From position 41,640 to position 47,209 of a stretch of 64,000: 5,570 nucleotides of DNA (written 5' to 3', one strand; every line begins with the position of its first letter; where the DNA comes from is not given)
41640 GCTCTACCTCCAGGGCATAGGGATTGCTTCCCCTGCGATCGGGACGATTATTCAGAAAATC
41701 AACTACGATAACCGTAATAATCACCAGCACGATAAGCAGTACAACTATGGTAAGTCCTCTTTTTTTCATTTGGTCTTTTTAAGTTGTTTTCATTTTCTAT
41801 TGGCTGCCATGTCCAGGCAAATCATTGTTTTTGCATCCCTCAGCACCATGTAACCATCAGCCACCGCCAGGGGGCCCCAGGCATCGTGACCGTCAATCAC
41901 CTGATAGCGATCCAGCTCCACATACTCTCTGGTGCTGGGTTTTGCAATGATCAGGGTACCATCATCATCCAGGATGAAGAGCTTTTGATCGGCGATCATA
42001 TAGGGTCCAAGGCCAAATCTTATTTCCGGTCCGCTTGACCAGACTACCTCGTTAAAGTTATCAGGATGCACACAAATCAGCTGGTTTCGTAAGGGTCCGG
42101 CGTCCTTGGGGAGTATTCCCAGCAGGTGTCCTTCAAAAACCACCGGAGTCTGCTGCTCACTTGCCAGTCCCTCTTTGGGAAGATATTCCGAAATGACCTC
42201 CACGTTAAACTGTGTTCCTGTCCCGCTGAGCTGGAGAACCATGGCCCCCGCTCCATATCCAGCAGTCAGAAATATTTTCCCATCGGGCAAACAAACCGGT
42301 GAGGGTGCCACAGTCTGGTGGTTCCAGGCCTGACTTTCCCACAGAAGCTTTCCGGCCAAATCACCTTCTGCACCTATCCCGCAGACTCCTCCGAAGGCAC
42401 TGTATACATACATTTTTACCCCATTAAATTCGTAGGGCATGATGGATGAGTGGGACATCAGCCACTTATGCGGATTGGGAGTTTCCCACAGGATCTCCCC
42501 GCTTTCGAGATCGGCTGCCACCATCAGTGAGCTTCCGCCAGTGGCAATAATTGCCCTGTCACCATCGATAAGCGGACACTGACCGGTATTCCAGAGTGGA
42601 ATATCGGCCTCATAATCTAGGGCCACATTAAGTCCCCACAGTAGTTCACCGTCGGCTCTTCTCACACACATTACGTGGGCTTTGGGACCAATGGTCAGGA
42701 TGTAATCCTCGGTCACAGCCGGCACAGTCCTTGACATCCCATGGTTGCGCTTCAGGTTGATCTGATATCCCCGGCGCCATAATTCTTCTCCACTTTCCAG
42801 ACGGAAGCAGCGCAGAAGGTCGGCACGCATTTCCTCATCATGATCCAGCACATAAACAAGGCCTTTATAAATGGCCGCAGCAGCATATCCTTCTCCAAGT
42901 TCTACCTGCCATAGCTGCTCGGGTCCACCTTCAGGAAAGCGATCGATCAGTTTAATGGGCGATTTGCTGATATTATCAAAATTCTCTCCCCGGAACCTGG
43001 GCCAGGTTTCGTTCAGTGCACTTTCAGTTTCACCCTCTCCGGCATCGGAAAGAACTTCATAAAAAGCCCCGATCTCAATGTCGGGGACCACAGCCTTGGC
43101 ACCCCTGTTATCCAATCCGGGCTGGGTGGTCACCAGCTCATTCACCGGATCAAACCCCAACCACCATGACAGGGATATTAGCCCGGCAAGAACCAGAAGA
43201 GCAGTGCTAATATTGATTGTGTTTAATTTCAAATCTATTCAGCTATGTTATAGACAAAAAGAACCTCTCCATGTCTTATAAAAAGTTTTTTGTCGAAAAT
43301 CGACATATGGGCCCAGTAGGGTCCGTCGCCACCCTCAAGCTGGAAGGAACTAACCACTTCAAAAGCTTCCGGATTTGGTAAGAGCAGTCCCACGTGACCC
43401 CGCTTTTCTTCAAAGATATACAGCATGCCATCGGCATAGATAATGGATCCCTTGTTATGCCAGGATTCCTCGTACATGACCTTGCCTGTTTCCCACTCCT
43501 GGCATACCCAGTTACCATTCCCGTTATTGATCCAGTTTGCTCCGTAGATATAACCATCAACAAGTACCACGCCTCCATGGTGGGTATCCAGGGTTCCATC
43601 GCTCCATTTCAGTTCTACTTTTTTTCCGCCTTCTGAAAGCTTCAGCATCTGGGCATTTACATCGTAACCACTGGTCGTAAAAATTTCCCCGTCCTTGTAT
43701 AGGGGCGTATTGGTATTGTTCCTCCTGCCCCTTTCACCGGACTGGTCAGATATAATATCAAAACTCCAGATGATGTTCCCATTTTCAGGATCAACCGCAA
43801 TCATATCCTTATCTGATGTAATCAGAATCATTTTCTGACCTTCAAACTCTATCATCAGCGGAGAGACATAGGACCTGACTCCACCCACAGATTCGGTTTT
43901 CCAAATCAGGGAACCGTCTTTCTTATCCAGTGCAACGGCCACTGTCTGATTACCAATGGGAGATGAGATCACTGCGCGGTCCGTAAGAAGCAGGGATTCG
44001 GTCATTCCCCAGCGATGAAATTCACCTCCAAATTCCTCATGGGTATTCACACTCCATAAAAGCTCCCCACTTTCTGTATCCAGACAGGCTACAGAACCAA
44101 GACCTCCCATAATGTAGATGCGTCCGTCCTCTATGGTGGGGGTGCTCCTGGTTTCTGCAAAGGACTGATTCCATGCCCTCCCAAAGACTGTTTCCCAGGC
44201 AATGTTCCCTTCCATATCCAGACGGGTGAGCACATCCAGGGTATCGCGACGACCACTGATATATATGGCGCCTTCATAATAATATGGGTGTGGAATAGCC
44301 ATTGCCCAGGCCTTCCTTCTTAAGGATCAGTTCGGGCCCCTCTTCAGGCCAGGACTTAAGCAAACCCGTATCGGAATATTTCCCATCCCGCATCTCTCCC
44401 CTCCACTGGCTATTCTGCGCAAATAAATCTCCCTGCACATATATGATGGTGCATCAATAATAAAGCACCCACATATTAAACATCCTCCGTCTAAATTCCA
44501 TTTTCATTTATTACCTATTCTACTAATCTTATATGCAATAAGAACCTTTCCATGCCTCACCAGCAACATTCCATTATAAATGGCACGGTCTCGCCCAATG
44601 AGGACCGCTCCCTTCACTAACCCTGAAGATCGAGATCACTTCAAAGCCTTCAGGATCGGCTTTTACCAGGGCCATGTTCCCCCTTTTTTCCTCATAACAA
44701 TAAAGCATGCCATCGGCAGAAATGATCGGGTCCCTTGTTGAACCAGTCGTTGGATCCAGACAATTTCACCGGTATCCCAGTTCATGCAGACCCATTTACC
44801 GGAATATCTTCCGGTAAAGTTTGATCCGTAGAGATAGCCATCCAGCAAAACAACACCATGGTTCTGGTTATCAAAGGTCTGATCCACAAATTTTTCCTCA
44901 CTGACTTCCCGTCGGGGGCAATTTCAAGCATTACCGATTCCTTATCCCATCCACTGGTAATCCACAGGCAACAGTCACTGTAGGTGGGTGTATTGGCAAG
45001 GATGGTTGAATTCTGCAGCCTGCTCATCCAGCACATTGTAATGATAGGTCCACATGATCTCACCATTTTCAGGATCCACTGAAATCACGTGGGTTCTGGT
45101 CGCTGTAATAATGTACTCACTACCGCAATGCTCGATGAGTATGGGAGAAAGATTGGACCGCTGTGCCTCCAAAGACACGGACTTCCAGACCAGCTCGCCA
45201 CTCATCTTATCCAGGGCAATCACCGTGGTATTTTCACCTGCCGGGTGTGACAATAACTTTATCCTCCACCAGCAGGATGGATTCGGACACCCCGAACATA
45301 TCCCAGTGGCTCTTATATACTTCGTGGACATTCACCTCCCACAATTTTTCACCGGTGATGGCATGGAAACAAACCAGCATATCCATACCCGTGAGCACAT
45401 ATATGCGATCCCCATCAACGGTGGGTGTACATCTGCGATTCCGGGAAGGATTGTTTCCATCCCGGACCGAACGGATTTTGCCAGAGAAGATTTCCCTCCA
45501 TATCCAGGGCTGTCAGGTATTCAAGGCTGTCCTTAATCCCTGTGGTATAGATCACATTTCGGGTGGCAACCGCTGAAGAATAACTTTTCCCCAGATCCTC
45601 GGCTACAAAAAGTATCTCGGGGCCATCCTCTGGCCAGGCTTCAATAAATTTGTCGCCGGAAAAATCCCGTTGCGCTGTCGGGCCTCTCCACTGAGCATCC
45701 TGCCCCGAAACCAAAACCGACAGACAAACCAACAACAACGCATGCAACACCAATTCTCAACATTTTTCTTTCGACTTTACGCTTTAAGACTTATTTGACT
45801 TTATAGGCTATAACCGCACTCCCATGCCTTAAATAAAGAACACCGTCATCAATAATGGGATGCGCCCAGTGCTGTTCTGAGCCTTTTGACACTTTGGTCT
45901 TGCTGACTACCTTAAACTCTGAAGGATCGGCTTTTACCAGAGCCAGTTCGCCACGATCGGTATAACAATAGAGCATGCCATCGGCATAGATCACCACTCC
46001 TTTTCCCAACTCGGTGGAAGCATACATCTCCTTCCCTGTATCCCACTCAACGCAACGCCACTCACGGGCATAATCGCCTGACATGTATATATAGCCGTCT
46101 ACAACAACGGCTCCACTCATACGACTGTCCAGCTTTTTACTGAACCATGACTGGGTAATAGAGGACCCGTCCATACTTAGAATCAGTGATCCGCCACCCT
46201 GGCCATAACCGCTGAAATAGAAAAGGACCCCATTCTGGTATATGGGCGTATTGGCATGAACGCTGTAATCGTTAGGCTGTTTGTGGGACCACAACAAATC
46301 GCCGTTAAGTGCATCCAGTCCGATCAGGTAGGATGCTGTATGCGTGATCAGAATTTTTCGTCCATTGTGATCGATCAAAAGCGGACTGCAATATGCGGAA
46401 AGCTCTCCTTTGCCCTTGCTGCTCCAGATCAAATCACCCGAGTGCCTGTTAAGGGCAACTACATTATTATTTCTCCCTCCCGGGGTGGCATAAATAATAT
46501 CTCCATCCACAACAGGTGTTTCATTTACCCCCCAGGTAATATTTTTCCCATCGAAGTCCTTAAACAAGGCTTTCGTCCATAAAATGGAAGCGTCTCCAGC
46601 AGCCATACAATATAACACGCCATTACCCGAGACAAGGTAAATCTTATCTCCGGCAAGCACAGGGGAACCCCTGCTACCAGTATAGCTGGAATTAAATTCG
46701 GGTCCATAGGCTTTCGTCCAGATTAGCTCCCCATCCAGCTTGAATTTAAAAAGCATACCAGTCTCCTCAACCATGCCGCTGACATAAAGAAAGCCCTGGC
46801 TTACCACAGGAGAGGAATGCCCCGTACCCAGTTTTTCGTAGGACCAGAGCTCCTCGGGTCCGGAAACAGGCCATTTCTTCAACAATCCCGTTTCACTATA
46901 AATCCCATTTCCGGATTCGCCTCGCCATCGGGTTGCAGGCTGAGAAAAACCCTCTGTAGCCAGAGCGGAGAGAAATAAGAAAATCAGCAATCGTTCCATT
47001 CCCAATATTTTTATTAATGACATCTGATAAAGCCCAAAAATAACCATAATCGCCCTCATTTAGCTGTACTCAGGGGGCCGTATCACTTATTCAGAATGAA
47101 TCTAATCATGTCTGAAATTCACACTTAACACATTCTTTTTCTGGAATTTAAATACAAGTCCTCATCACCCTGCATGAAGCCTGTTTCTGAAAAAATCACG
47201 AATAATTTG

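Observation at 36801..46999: Array of seven beta-propeller proteins coupled to a NapG/NapH-like Fe-S pair: candidate undescribed periplasmic redox system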

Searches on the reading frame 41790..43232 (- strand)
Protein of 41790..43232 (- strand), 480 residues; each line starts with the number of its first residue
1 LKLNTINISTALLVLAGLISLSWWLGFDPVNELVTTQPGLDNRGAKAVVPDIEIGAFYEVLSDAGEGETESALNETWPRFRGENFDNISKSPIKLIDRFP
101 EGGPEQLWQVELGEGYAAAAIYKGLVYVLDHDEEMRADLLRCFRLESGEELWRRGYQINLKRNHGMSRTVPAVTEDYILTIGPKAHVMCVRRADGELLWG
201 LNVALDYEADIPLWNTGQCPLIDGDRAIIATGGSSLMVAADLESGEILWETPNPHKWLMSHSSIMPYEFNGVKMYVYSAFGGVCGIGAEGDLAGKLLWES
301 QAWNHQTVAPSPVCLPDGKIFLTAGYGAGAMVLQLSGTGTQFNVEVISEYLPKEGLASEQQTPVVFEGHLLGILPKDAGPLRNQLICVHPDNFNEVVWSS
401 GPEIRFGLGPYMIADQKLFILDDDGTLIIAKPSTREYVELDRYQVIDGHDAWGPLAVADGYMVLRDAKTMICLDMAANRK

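Call 4: search_protein_families(library=pfam, proteins=[window:41790-43232:-], max_evalue=0.01)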
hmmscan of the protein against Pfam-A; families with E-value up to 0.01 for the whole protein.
window:41790-43232:- (480 aa): 1 family
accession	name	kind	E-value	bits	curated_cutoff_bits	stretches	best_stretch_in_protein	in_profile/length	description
PF13360.13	PQQ_2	-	4.2e-17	63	27.6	2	105-252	54-196/233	Outer membrane protein assembly factor BamB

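Call 31: find_homologous_proteins(query=window:41790-43232:-, max_evalue=0.00001)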
Query window:41790-43232:- (480 aa): 6083 proteins with E <= 0.00001 among 8000 candidates; the best 120 are listed.
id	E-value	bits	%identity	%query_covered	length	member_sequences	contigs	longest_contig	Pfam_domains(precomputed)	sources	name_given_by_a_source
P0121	0.0e+0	1118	100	100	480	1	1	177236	PF13360.14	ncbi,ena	-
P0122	0.0e+0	1055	93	100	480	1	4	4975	PF13360.14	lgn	-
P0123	0.0e+0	1019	89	100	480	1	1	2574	PF13360.14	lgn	-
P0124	2.6e-290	981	87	100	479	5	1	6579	PF13360.14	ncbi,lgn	-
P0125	7.1e-290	980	87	100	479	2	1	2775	PF13360.14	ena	-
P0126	2.0e-288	975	86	100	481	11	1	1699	PF13360.14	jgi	jgi:outer membrane protein assembly factor BamB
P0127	5.1e-288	974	87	100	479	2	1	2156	PF13360.14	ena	-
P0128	3.6e-281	951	85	97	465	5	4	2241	PF13360.14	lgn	-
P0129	4.3e-278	941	84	97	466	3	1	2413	PF13360.14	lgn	-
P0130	8.8e-278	940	82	100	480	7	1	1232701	PF13360.14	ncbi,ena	-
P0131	3.6e-272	922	81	100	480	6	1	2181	PF13360.14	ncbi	-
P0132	1.2e-271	920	81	98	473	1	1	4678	PF13360.14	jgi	-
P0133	5.8e-268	908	79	100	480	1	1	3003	PF13360.14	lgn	-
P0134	8.7e-268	907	81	98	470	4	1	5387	PF13360.14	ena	-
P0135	1.2e-264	897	79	100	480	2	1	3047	PF13360.14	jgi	-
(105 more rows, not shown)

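Call 32: find_encoding_contigs(protein=P0121, flank=10000, max_places=2)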
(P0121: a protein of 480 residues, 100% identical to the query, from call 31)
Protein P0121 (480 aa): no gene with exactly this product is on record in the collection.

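Call 44: predict_structure(alignment_id=A2)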
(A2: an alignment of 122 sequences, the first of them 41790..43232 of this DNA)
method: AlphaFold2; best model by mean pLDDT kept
length: 480 residues; sequences in the alignment: 122
mean_pLDDT: 89.0   pTM: 0.86
mean pLDDT of the five models: 89.0, 88.8, 88.3, 87.0, 86.9
residues with pLDDT >= 90: 340; 70-90: 92; 50-70: 27; < 50: 21
segments of 3 or more residues with pLDDT < 50: 34-46, 65-70
pLDDT, mean of each block of 10 residues (from residue 1): 77 92 71 44 53 91 54 90 95 97 96 91 97 90 96 89 63 98 93 96 92 79 97 95 98 93 94 95 95 96 79 96 87 89 94 87 94 92 95 96 90 98 96 98 92 95 95 93
secondary structure, 60 per line:
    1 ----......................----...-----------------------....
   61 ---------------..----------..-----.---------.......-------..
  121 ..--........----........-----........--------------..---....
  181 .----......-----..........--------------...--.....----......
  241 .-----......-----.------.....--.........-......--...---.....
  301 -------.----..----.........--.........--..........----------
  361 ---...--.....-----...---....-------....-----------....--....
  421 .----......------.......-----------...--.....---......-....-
elements in order: H5-26 E57-60 E105-111 E119-122 E125-132 E137-144 E150-157 E177-181 E186-191 E197-202 H203-206 E221-223 E226-230 E235-241 E247-252 E265-269 E272-280 E282-287 E296-300 E319-324 E330-338 E341-350 E364-366 E369-373 E385-388 E396-399 E411-414 E417-421 E426-431 E438-444 E456-458 E461-465 E469-474

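Call 47: fold_search(model_id=the predicted structure, library=pdb)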
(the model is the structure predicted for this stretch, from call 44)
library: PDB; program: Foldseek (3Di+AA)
matches with E <= 10: 1571; with E <= 0.001: 1113
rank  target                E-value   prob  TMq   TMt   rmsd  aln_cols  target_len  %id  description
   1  8pz2_B                5.8e-17  1.00  0.53  0.67   9.4       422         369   16  Wait Complex: Lateral open BAM bound Extended SurA (released 2024-09-25)
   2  3prw                  1.0e-16  1.00  0.57  0.74   6.8       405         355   15  Crystal structure of the lipoprotein BamB (released 2011-01-19)
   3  9co0_B                1.1e-16  1.00  0.54  0.73   6.9       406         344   17  CryoEM structure of BAM in complex with the PTB2 open-state inhibitor (in SMA nanodisc) (released 2024-12-25)
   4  9mgf_B                1.1e-16  1.00  0.53  0.68   6.6       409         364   15  beta-barrel assembly machine from Escherichia coli in a middle state of substrate assembly (released 2025-12-17)
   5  3q54                  1.3e-16  1.00  0.56  0.74   6.3       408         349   15  Crystal structure of Escherichia coli BamB (released 2012-05-09)
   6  3p1l                  2.7e-16  1.00  0.57  0.73   6.6       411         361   16  Crystal structure of Escherichia coli BamB, a lipoprotein component of the beta-barrel assembly machinery complex, nativ (released 2010-12-22)
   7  7tt2_B                3.9e-16  1.00  0.55  0.72   7.0       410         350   16  BamABCDE bound to substrate EspP class 3 (released 2022-03-30)
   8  8orr                  4.7e-16  1.00  0.54  0.72   5.3       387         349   16  Outer membrane protein assembly factor BamB from Klebsiella pneumoniae (released 2024-04-24)
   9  6lyq_B                7.4e-16  1.00  0.54  0.70   7.8       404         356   16  Structure of the BAM complex (released 2021-01-06)
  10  8qpv_B                7.8e-16  1.00  0.55  0.70   7.7       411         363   16  Handover Complex: BAM bound OmpX and extended SurA (released 2024-09-25)
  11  5ayw_B                8.6e-16  1.00  0.50  0.67   9.0       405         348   16  Structure of a membrane complex (released 2016-02-24)
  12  9cnw_B                9.0e-16  1.00  0.54  0.72   7.1       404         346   16  CryoEM structure of the APO-BAM complex in DDM detergent (released 2024-12-25)
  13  7tt1_B                1.2e-15  1.00  0.53  0.71   7.0       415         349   16  BamABCDE bound to substrate EspP class 4 (released 2022-03-30)
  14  3q7o                  1.7e-15  1.00  0.56  0.72   7.1       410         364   16  The crystal structure of BamB from the BAM complex in spacegroup P213 (released 2011-02-09)
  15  8sqa_B                1.9e-15  1.00  0.55  0.70   6.6       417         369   14  The cryo-EM structure of the EcBAM/EspP(beta8-12) complex (released 2024-05-08)
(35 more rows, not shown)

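Call 65: search_solved_structures(query=A2, max_evalue=0.001)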
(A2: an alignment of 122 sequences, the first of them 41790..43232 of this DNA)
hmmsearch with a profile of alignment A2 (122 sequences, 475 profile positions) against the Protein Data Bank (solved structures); distinct sequences matched with E-value up to 0.001: 39.
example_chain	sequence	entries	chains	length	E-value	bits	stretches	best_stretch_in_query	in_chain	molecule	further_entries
2yh3_A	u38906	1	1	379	1.6e-12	49.9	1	175-312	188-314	LIPOPROTEIN YFGL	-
7nri_B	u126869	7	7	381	3.1e-12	49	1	175-312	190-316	Outer membrane protein assembly factor BamB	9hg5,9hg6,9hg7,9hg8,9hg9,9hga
3q54_A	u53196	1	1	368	3.4e-12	48.9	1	175-312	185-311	Outer membrane assembly lipoprotein YfgL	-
8orr_AAA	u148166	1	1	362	3.8e-12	48.7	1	166-313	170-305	Outer membrane protein assembly factor BamB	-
5ljo_B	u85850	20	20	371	3.9e-12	48.7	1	175-312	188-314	Outer membrane protein assembly factor BamB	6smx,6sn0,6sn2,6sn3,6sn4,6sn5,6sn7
8spr_B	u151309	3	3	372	3.9e-12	48.6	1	175-312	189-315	Outer membrane protein assembly factor BamB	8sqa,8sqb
6lyq_B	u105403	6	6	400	3.9e-12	48.6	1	175-312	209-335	Outer membrane protein assembly factor BamB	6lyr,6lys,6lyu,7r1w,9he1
28jl_B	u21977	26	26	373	3.9e-12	48.6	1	175-312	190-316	Outer membrane protein assembly factor BamB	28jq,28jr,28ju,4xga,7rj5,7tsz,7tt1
5ayw_B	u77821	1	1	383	4.1e-12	48.6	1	175-312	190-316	Outer membrane protein assembly factor BamB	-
3q7m_A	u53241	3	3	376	4.1e-12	48.6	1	175-312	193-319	Lipoprotein yfgL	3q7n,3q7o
3prw_A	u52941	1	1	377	4.2e-12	48.5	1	175-312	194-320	Lipoprotein yfgL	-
3p1l_A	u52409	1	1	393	4.5e-12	48.4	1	175-312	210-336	Lipoprotein yfgL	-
5d0o_B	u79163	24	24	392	5.3e-12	48.2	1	175-312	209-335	Outer membrane protein assembly factor BamB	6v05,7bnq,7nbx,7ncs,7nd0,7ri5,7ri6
8adg_B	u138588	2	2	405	5.6e-12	48.1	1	175-312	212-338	Outer membrane protein assembly factor BamB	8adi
6zcv_A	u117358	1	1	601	4.1e-11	45.3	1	162-297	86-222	Quinoprotein ethanol dehydrogenase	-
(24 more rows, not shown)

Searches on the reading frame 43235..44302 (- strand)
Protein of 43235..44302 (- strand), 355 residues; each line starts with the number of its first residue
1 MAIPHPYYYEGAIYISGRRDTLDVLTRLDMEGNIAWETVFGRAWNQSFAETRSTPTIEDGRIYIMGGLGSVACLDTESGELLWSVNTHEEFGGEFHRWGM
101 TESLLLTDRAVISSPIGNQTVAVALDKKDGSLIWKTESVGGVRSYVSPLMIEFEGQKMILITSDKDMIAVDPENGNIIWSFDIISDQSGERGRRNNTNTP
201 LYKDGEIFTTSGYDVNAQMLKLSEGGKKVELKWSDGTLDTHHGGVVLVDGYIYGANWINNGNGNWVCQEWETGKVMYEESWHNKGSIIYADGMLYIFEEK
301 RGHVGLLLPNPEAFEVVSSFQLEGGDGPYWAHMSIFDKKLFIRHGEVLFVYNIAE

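Call 4: search_protein_families(library=pfam, proteins=[window:43235-44302:-], max_evalue=0.01)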
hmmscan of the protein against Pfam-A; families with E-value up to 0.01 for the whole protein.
window:43235-44302:- (355 aa): 6 families
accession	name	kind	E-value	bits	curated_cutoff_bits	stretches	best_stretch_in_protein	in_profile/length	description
PF13360.13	PQQ_2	-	3.8e-23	82.8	27.6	1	25-258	5-215/233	Outer membrane protein assembly factor BamB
PF01011.28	PQQ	-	2e-09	37.2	26.7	2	35-90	30-88/595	Glucose/ethanol/alcohol dehydrogenase, beta-propeller domain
PF13570.13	Beta-prop_ACSF4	-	6.2e-08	32.8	133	1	58-183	60-173/329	Beta-alanine-activating enzyme, beta-propeller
PF25293.1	Beta-prop_EMC1_N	-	5.2e-05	23.5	34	1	71-187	43-151/219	EMC1 N-terminal beta-propeller domain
PF13964.12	Kelch_6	-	0.0019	18.6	25.3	0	59-69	11-21/50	Kelch motif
PF23727.1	Beta-prop_FAM234A_B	-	0.0075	15.3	26.4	0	122-180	54-115/467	FAM234A/B beta-propeller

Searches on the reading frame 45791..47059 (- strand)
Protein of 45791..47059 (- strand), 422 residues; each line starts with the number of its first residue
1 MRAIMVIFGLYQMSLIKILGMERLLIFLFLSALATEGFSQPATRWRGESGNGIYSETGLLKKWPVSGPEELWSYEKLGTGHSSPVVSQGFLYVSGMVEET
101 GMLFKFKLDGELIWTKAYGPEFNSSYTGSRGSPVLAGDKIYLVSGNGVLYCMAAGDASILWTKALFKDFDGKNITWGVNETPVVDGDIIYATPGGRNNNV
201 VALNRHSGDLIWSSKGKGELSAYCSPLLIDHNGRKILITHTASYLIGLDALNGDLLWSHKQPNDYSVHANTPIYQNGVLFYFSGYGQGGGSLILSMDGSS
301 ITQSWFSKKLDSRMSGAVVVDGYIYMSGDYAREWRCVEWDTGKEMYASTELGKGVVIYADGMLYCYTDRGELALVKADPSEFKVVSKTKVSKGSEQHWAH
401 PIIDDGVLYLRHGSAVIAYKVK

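Call 4: search_protein_families(library=pfam, proteins=[window:45791-47059:-], max_evalue=0.01)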
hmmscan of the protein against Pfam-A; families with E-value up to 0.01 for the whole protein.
window:45791-47059:- (422 aa): 3 families
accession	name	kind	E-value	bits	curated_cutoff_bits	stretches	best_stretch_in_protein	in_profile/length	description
PF13360.13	PQQ_2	-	3.3e-27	96.1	27.6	2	109-342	12-227/233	Outer membrane protein assembly factor BamB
PF13570.13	Beta-prop_ACSF4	-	2.2e-09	37.6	133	1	138-275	62-185/329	Beta-alanine-activating enzyme, beta-propeller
PF01011.28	PQQ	-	0.0017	17.6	26.7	0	177-253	48-134/595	Glucose/ethanol/alcohol dehydrogenase, beta-propeller domain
